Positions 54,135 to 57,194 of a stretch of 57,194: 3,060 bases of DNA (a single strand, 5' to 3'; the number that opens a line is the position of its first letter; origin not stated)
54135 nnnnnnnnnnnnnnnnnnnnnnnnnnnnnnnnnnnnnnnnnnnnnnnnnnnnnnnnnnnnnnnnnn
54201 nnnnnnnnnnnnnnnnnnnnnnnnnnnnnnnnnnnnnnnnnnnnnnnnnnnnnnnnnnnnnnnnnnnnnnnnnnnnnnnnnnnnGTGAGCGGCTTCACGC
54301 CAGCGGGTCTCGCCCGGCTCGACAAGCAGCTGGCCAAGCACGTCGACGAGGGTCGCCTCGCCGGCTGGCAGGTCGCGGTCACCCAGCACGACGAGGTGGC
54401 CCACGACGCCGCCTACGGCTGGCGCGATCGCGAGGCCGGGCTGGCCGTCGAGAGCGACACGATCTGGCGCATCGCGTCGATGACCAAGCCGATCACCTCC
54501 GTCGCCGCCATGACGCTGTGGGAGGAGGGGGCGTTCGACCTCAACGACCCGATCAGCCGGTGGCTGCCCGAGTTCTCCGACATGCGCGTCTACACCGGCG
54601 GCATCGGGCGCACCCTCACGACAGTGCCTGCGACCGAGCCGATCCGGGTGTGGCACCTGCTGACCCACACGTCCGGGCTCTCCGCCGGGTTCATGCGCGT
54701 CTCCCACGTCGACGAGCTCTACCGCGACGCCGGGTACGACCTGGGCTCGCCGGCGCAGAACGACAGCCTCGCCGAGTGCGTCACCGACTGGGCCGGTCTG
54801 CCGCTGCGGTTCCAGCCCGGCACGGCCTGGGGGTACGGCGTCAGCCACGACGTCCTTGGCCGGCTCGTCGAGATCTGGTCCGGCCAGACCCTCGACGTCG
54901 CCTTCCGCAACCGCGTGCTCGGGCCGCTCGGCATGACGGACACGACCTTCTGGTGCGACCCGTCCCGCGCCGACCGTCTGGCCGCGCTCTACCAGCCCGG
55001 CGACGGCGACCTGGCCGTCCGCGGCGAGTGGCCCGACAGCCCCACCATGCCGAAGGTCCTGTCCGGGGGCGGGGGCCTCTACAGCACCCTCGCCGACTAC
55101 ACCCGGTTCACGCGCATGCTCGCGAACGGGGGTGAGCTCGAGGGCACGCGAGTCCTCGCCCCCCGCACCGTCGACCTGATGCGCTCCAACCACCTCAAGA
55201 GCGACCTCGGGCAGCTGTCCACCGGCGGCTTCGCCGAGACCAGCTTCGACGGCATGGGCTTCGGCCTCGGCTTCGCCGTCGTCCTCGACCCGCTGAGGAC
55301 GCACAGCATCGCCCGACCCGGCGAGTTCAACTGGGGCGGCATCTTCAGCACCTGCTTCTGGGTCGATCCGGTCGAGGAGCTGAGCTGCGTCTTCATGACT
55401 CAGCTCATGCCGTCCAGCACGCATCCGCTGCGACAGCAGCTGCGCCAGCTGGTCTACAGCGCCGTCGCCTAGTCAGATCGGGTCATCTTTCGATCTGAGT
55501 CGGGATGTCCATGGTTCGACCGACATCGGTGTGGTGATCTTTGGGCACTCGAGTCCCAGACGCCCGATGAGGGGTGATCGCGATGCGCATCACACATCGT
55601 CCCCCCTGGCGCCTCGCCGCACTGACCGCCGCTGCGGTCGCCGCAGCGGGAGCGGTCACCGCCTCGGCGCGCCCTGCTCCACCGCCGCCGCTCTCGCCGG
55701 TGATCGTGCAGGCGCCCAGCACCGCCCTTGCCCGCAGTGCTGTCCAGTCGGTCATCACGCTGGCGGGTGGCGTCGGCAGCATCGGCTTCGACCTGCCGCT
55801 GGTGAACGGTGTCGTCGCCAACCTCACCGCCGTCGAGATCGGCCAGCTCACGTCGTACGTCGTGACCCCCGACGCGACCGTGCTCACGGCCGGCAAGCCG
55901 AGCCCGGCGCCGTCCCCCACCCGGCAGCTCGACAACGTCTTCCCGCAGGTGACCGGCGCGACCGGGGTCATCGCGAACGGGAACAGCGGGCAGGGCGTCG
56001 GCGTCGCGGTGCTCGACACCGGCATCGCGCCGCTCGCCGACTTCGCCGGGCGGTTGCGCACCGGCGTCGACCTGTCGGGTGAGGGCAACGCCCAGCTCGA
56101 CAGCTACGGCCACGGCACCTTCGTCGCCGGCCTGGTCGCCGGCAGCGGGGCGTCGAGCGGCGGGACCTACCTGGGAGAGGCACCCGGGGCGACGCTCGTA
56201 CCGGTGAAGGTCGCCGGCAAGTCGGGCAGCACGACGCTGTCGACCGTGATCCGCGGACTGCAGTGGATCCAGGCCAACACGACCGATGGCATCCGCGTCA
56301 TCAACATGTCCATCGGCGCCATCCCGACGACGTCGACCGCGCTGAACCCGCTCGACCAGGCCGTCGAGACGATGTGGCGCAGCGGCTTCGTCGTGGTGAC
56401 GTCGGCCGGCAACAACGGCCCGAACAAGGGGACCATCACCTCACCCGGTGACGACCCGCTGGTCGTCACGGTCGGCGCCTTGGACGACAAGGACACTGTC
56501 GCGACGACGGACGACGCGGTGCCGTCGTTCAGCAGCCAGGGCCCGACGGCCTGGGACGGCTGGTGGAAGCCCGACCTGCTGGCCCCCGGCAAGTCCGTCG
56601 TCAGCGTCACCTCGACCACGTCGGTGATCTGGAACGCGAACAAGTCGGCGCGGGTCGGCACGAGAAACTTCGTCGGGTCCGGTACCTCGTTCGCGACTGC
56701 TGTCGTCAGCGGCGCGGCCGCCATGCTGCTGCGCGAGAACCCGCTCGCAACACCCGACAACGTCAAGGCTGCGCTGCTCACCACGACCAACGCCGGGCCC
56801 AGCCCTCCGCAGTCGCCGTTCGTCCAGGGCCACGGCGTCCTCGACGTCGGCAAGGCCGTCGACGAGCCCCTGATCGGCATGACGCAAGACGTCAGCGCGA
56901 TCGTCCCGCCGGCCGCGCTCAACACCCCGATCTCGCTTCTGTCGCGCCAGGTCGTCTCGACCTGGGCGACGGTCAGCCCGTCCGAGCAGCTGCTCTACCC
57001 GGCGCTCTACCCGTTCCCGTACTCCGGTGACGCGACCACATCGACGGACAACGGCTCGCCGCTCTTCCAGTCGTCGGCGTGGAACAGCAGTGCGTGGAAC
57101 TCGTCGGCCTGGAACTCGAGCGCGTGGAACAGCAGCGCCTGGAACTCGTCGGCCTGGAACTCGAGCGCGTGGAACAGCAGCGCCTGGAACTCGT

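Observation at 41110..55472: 14-kb translationally coupled operon placing a MoxR-DUF58-transglutaminase-like module inside a HAAT-type ABC importer gene set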

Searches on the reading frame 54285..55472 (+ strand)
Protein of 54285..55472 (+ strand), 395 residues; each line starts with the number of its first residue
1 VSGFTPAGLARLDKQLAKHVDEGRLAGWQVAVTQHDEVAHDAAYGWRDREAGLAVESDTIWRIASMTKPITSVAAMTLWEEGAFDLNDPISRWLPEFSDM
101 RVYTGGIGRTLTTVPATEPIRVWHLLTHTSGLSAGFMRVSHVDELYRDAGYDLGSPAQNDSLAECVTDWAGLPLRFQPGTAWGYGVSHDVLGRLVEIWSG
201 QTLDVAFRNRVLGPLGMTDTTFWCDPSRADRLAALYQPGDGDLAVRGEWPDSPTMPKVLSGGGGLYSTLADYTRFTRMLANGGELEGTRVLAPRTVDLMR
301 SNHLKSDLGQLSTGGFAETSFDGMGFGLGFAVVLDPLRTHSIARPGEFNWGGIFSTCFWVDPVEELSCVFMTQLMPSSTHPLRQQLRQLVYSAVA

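Call 5: search_protein_families(library=pfam, proteins=[window:54285-55472:+], max_evalue=0.01)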
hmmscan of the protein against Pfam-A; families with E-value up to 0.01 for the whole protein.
window:54285-55472:+ (395 aa): 1 family
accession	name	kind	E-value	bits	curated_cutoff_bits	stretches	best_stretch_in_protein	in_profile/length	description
PF00144.29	Beta-lactamase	-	1.2e-66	225.6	27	1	13-387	2-324/329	Beta-lactamase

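Call 7: search_protein_families(library=ncbifam, proteins=[window:54285-55472:+], max_evalue=0.01)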
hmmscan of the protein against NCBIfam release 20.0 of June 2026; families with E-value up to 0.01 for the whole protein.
window:54285-55472:+ (395 aa): 31 families (the best 25 are shown)
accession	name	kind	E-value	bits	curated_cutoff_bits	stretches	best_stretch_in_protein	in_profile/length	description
NF052559.1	MthAcHydAcmB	equivalog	1.2e-52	179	550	1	12-377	10-372/391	methyl acetate hydrolase AcmB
NF007943.0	PRK10662.1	equivalog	1.5e-17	63.3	266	1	25-282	50-273/380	D-alanyl-D-alanine-carboxypeptidase/endopeptidase AmpH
NF002968.0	PRK03642.1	equivalog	2.2e-13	49.9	385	1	3-222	34-242/432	penicillin binding protein PBP4B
NF038269.1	lipase_LipE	equivalog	2.1e-10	40.3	750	1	267-376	282-384/407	lipase LipE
NF033085.1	bla_class_C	equivalog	6.1e-10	38.4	415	1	12-101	8-96/356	class C beta-lactamase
NF000264.2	blaOCH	exception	4e-09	36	800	1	19-130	45-155/390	OCH family extended-spectrum class C beta-lactamase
NF000239.3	MOX_CMY1_fam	exception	2.9e-07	30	770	1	17-96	41-119/383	CMY-1/MOX family class C beta-lactamase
NF012172.1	FOX-MOX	exception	7e-07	28.5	700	1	13-96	34-116/382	FOX/MOX family class C beta-lactamase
NF033569.1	blaLHK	exception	1.1e-06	27.9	850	1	10-94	39-122/390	LHK family class C beta-lactamase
NF052353.1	EstBLacLipLMycb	equivalog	3.7e-06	26.1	650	1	20-99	34-113/420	esterase/beta-lactamase LipL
NF038238.1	blaBUT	exception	5.8e-06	25.6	850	0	24-99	46-120/383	BUT family class C beta-lactamase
NF009622.0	PRK13128.1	equivalog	6.6e-06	24.9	443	1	22-101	19-97/518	D-aminopeptidase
NF000399.2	blaFOX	exception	1.1e-05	24.6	850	1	13-96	34-116/382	FOX family cephalosporin-hydrolyzing class C beta-lactamase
NF041666.1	ampC_Ecan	exception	1.3e-05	24.2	860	1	25-100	45-119/381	CMY2-MIR-ACT-EC family cephalosporin-hydrolyzing class C beta-lactamase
NF050047.1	blaELC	exception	2.2e-05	23.5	840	1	11-98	83-169/434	ELC family class C beta-lactamase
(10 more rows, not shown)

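Call 58: search_solved_structures(query=window:54285-55469:+, max_evalue=1e-10)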
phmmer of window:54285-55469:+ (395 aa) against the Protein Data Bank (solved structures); distinct sequences matched with E-value up to 1e-10: 29.
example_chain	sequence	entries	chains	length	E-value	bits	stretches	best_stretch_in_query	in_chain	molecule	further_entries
7pp3_A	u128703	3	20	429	5.2e-99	335.1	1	10-393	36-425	Esterase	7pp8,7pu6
4ivi_A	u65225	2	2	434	1.9e-75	257.5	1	2-393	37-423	Carboxylesterase | Carboxylesterases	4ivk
7uda_A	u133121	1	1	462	3.4e-72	246.8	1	2-394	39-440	Beta-lactamase domain-containing protein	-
7u1b_A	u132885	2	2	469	3.6e-72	246.7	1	2-394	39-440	Beta-lactamase domain-containing protein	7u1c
5zwq_A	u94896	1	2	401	2.7e-45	158.2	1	18-388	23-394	Est-Y29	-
5zwr_B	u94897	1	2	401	9.1e-45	156.4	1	18-388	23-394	Est-Y29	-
4p6b_A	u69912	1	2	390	9.4e-45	156.4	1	18-388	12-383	Est-Y29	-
4p85_A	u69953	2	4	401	9.7e-45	156.3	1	18-388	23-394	Est-Y29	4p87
5zwv_B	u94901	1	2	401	5.9e-44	153.8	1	18-388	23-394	Est-Y29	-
1ci8_A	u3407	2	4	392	6.4e-39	137.2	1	9-392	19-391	PROTEIN (CARBOXYLESTERASE)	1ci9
7atl_AAA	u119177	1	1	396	1.1e-32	116.7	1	17-391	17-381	Esterase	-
6kjc_A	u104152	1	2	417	2.8e-25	92.3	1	8-373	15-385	Pc15g00720 protein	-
6kje_B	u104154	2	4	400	1.1e-24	90.3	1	16-373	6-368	Pc15g00720 protein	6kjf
6kjd_B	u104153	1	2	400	2.8e-24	89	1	16-373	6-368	Pc15g00720 protein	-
4lcl_A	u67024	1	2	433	7.6e-22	81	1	55-381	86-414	Transesterase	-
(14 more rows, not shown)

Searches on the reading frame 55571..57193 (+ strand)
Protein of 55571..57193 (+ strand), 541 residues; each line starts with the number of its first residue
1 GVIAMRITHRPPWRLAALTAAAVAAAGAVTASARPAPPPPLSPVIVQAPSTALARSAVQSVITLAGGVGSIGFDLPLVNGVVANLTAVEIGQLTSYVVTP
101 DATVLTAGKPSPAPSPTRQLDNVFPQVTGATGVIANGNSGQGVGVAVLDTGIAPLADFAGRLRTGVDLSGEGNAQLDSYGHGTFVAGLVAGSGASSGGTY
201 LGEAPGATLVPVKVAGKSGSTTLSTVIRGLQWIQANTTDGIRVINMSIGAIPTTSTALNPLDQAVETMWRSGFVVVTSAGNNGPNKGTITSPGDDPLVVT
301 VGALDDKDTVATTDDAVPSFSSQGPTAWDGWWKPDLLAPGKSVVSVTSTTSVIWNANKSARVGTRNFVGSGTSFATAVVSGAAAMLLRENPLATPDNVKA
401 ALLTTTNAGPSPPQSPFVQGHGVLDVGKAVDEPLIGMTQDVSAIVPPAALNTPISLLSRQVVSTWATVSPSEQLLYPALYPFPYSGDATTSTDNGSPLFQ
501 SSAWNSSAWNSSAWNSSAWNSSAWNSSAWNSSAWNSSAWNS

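Call 46: search_protein_families(library=pfam, proteins=[window:55571-57193:+], max_evalue=0.001)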
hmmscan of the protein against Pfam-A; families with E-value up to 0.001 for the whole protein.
window:55571-57193:+ (541 aa): 1 family
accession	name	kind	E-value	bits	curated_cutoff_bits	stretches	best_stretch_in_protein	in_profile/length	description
PF00082.27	Peptidase_S8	-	2.1e-48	165.6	21.8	1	140-422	1-288/288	Subtilase family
